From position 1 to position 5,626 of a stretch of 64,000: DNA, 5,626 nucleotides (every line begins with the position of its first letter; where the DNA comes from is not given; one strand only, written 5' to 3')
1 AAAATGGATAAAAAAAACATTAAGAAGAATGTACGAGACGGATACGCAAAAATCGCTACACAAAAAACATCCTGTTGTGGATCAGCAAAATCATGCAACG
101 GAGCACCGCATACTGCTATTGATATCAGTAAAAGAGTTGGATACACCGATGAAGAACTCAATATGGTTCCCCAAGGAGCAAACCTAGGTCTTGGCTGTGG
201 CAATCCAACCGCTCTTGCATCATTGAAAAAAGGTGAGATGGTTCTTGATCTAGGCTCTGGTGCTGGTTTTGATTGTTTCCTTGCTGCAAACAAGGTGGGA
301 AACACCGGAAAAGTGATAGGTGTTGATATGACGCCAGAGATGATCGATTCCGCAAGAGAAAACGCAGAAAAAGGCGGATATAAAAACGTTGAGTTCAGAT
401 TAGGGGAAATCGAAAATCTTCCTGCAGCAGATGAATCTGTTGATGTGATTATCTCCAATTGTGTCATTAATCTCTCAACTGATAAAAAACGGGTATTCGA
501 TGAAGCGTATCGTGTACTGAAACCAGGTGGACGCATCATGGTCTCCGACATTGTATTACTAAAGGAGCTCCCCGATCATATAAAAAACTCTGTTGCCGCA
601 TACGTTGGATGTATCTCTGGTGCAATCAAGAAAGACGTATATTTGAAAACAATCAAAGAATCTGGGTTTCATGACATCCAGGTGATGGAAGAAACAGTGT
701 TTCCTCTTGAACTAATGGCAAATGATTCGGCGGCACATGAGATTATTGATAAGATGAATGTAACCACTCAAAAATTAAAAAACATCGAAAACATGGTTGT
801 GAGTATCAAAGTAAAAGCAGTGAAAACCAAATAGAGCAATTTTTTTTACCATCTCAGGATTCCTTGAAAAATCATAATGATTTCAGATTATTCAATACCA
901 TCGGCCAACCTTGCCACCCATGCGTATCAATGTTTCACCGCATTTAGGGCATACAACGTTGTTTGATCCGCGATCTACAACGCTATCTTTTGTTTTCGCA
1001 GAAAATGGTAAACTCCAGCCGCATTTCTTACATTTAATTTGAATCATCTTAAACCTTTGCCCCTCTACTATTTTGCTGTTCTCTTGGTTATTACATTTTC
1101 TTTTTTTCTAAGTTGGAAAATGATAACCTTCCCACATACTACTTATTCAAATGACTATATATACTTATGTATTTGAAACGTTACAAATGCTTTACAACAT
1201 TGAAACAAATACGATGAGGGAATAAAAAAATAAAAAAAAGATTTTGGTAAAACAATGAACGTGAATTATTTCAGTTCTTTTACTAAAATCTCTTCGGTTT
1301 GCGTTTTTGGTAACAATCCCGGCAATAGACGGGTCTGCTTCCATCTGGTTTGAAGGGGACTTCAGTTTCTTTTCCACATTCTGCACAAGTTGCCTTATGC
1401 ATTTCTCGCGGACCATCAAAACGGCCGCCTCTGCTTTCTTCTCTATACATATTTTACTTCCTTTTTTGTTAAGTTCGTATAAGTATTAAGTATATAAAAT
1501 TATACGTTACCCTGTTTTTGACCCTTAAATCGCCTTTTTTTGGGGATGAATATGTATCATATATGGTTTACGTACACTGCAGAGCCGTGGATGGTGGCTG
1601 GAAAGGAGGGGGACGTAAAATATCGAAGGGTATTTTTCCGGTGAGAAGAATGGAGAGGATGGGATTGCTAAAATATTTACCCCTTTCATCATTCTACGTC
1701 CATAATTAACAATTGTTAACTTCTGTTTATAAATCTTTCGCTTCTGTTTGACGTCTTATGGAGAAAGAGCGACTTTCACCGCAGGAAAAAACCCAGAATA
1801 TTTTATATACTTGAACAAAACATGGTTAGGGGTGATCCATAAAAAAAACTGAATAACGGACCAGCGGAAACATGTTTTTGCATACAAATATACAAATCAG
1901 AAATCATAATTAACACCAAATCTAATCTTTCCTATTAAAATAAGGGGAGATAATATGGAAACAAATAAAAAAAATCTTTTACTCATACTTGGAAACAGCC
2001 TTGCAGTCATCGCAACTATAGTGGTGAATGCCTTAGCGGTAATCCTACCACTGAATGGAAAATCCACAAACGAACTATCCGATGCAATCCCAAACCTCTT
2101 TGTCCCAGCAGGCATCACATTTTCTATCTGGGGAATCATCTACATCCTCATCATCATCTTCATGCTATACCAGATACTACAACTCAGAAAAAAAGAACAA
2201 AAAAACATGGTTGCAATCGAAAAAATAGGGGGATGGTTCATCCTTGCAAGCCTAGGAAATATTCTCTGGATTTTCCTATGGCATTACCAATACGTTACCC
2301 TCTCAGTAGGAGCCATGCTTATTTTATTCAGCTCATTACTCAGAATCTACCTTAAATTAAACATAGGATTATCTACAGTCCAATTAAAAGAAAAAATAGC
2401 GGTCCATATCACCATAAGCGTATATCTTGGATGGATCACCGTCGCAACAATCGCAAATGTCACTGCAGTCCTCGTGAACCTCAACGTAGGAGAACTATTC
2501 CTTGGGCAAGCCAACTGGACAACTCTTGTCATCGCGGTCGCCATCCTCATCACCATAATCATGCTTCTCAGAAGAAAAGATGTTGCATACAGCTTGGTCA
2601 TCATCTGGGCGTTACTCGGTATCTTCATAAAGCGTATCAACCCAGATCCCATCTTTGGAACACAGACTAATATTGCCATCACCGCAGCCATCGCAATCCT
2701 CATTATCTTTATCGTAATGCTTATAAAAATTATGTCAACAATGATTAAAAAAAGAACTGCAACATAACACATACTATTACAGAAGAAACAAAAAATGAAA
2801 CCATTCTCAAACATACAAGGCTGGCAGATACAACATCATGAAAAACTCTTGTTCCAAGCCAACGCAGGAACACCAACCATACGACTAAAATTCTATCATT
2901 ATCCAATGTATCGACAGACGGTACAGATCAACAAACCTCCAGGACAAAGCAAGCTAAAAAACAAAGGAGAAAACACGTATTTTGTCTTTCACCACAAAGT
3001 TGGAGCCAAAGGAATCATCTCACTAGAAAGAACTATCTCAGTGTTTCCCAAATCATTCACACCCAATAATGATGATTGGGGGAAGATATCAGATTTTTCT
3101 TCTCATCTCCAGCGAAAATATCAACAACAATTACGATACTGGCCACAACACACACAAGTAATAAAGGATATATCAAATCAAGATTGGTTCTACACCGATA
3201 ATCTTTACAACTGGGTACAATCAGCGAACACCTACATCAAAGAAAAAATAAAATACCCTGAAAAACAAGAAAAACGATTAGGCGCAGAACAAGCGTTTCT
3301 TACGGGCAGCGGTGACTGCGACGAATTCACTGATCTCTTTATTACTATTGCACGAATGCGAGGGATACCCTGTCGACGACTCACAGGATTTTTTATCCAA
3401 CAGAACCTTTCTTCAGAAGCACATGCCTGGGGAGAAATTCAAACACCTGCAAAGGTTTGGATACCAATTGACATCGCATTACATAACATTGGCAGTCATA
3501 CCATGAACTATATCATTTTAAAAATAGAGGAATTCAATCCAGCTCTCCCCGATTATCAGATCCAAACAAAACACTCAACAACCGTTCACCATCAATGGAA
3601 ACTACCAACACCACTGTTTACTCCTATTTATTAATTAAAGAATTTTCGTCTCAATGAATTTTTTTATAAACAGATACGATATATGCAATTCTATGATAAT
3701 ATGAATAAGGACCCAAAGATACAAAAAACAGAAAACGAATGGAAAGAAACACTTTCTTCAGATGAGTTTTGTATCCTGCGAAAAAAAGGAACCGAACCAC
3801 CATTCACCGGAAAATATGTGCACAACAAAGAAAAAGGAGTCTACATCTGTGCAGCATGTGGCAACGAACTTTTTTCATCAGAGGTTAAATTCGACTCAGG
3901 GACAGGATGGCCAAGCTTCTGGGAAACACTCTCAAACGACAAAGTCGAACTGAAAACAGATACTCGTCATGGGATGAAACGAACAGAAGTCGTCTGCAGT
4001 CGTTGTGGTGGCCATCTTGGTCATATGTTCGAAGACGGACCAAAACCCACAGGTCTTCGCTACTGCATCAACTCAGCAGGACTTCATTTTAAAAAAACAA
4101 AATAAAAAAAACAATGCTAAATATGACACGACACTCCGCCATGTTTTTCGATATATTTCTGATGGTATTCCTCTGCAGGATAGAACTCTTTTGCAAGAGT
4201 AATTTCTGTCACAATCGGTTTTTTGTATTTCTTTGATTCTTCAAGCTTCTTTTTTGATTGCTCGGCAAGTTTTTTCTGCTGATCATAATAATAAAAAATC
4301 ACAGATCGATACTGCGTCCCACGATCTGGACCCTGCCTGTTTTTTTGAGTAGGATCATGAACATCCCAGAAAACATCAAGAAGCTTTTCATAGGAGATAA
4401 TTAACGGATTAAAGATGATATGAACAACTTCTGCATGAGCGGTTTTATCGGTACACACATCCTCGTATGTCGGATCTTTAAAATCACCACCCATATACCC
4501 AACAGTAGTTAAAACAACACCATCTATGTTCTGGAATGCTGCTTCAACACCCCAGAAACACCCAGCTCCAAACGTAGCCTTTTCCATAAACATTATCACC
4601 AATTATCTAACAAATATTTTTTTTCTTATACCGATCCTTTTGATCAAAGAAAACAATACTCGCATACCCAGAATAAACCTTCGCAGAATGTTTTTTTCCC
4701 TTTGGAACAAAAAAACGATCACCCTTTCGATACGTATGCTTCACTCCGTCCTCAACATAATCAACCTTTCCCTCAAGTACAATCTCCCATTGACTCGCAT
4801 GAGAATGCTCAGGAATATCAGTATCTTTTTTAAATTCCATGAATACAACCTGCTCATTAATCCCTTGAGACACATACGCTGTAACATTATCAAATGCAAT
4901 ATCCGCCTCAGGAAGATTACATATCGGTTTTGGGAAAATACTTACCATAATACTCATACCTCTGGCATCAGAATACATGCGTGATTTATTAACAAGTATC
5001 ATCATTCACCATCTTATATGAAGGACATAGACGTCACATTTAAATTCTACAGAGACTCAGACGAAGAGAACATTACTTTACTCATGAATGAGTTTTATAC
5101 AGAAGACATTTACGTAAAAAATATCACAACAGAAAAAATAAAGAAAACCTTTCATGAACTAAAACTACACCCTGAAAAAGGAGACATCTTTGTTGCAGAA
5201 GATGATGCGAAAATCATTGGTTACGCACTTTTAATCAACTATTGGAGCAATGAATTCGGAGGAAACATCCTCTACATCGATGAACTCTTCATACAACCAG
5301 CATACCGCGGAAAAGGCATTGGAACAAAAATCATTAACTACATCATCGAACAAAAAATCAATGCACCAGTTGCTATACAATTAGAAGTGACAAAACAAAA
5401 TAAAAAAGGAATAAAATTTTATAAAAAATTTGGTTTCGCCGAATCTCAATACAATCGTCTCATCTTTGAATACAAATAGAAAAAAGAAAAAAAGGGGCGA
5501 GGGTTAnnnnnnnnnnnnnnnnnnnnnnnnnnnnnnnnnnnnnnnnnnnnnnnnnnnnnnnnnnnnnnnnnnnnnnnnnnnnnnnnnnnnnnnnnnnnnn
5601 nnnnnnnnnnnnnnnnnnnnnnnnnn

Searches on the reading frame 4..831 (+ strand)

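Call 62: search_protein_families(library=pfam, proteins=[window:4-831:+], max_evalue=0.00001)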
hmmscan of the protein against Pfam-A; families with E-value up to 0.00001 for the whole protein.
window:4-831:+ (276 aa): 12 families
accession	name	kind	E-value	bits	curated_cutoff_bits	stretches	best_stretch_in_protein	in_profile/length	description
PF13847.12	Methyltransf_31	-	1.4e-44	151.8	27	1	75-213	2-137/145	Methyltransferase domain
PF13649.12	Methyltransf_25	-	2.1e-24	86.5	27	1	80-176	1-97/97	Methyltransferase domain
PF08241.18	Methyltransf_11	-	4.6e-24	85.3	21.2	1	81-179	1-94/95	Methyltransferase domain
PF01209.24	Ubie_methyltran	-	7e-21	75.1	20.1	1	73-181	44-152/233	ubiE/COQ5 methyltransferase family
PF08242.18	Methyltransf_12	-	1e-14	55.5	30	1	81-178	1-98/98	Methyltransferase domain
PF06325.19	PrmA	-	1.3e-11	45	22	1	74-185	159-263/296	Ribosomal protein L11 methyltransferase (PrmA)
PF01135.25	PCMT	-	3.5e-11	43.7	20.3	1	71-179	68-170/210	Protein-L-isoaspartate(D-aspartate) O-methyltransferase (PCMT)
PF05175.20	MTS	-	3.1e-09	37.1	23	1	76-180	31-138/170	Methyltransferase small domain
PF13489.12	Methyltransf_23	-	8e-09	35.9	27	1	71-183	17-119/164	Methyltransferase domain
PF05148.21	Methyltransf_8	-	2.5e-07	31.2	27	1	134-183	111-159/219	Hypothetical methyltransferase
PF01170.24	UPF0020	-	7.6e-07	29.4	22.3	1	100-161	75-137/197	RMKL-like, methyltransferase domain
PF02353.26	CMAS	-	1.6e-06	28.1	27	1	73-195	59-179/273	Mycolic acid cyclopropane synthetase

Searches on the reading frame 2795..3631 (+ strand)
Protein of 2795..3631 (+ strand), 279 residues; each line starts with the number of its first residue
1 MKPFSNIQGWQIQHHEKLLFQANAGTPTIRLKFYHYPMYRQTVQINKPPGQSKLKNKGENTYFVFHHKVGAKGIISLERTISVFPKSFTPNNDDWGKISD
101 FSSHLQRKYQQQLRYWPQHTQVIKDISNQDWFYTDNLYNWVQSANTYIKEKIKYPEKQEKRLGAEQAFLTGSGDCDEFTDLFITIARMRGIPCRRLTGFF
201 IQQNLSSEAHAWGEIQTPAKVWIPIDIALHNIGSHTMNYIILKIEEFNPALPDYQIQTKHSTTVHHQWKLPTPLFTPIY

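Call 62: search_protein_families(library=pfam, proteins=[window:2795-3631:+], max_evalue=0.00001)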
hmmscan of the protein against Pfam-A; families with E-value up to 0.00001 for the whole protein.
window:2795-3631:+ (279 aa): 1 family
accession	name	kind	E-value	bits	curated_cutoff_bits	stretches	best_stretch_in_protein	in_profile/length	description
PF01841.26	Transglut_core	-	3.6e-17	63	23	1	139-226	16-107/108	Transglutaminase-like superfamily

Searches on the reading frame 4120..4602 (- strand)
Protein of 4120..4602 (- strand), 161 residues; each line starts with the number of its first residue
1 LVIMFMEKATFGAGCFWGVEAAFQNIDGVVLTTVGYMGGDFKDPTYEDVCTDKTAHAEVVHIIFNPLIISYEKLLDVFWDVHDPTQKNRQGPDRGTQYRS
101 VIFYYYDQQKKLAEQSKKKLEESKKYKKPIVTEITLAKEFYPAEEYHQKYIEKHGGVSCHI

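Call 62: search_protein_families(library=pfam, proteins=[window:4120-4602:-], max_evalue=0.00001)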
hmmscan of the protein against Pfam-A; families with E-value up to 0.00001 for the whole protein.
window:4120-4602:- (161 aa): 1 family
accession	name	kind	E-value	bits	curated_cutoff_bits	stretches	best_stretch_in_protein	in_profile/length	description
PF01625.27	PMSR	-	5.2e-66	222.1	23.7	1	8-160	1-153/153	Peptide methionine sulfoxide reductase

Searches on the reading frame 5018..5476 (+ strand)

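Call 62: search_protein_families(library=pfam, proteins=[window:5018-5476:+], max_evalue=0.00001)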
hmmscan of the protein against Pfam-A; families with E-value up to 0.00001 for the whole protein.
window:5018-5476:+ (153 aa): 3 families
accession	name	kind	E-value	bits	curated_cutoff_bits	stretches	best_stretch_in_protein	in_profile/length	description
PF00583.31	Acetyltransf_1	-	1.4e-19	70.9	20.7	1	43-140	23-116/116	Acetyltransferase (GNAT) family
PF13508.13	Acetyltransf_7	-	3.6e-18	66.2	27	1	54-141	2-83/84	Acetyltransferase (GNAT) domain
PF13673.13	Acetyltransf_10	-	8.3e-14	52.1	23.6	1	36-143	17-110/128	Acetyltransferase (GNAT) domain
